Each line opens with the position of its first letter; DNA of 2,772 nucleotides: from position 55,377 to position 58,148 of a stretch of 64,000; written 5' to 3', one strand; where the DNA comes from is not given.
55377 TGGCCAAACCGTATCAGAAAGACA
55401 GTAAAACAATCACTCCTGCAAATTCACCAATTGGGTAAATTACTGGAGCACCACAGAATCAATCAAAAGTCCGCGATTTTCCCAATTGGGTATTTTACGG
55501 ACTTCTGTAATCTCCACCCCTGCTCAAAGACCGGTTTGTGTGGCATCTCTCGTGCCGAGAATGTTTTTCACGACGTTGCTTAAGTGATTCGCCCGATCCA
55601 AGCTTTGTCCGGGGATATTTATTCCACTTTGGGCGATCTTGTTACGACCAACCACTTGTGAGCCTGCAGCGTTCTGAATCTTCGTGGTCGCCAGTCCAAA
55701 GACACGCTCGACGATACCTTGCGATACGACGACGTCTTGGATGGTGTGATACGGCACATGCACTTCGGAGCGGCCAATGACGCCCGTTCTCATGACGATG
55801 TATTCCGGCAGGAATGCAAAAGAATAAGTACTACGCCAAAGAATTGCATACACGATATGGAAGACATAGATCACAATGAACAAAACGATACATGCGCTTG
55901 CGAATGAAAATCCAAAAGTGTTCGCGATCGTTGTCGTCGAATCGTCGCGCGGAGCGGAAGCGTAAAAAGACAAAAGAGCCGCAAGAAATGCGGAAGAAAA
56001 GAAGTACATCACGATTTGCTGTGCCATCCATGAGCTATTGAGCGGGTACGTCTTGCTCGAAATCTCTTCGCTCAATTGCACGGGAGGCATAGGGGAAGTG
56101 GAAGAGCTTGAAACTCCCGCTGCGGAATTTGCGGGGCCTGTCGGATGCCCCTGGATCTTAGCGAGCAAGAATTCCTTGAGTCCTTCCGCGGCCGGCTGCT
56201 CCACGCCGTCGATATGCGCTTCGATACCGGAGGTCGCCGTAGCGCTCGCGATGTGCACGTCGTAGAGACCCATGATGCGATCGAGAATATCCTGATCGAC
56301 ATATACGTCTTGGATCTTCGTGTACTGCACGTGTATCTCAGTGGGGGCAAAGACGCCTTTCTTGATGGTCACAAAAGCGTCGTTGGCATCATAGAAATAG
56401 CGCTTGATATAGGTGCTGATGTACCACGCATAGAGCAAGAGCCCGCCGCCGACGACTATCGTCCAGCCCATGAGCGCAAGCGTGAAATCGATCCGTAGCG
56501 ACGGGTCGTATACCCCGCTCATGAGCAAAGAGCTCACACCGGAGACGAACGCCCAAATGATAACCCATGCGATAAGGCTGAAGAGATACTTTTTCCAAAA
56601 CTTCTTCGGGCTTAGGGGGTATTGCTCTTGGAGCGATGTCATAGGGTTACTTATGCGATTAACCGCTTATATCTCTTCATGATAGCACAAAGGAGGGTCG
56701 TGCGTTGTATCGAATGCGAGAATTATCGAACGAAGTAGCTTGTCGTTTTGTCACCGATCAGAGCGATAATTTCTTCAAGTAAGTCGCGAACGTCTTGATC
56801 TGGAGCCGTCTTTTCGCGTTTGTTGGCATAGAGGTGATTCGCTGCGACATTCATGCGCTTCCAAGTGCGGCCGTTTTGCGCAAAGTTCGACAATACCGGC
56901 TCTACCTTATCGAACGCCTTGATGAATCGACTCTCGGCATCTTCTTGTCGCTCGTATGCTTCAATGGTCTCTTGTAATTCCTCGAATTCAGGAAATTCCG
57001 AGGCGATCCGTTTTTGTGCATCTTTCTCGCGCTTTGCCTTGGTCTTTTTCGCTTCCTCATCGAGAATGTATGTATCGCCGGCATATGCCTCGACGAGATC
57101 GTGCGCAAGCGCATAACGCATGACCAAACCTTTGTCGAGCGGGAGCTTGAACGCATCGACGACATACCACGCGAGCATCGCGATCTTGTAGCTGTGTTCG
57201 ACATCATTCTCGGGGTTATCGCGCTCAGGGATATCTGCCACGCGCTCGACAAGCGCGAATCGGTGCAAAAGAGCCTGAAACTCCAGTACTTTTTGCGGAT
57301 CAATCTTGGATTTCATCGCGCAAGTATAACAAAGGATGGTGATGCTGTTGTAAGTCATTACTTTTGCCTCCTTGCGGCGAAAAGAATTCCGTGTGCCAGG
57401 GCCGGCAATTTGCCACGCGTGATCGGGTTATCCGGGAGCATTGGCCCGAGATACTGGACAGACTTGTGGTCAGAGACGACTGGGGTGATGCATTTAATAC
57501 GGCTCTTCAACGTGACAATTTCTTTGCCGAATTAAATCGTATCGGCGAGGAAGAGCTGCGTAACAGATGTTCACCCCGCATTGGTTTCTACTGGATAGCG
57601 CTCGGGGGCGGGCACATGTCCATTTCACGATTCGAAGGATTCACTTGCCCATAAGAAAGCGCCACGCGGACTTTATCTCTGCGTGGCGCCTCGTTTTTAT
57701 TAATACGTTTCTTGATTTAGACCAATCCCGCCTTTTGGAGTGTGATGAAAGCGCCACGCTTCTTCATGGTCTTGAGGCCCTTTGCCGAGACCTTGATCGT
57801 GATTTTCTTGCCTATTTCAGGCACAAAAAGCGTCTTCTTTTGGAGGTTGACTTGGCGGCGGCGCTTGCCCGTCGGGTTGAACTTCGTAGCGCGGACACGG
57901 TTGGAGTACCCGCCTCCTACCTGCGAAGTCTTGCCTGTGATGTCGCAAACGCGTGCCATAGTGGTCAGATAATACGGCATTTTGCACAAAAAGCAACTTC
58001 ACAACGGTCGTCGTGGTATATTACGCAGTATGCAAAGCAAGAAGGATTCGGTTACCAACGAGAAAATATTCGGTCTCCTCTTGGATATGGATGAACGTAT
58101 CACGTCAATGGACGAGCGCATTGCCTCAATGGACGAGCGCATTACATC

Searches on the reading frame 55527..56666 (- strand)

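Call 61: search_protein_families(library=pfam, proteins=[window:55527-56666:-], max_evalue=0.001)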
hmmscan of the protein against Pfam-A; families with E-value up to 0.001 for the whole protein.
window:55527-56666:- (380 aa): 2 families
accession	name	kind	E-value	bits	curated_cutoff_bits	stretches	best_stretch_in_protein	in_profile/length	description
PF03703.20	bPH_2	-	1.8e-28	99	22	2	282-362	5-74/78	Bacterial PH domain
PF24649.1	DUF7642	-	1e-11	45.1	27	1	299-353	32-85/100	Domain of unknown function (DUF7642)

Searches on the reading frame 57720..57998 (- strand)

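Call 51: search_protein_families(library=pfam, proteins=[window:57720-57998:-], max_evalue=0.01)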
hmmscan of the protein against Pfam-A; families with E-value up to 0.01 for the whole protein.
window:57720-57998:- (93 aa): 1 family
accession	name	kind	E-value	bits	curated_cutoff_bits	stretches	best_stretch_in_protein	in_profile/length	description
PF00830.24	Ribosomal_L28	-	2.1e-14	53.7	27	1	16-80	1-59/60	Ribosomal L28 family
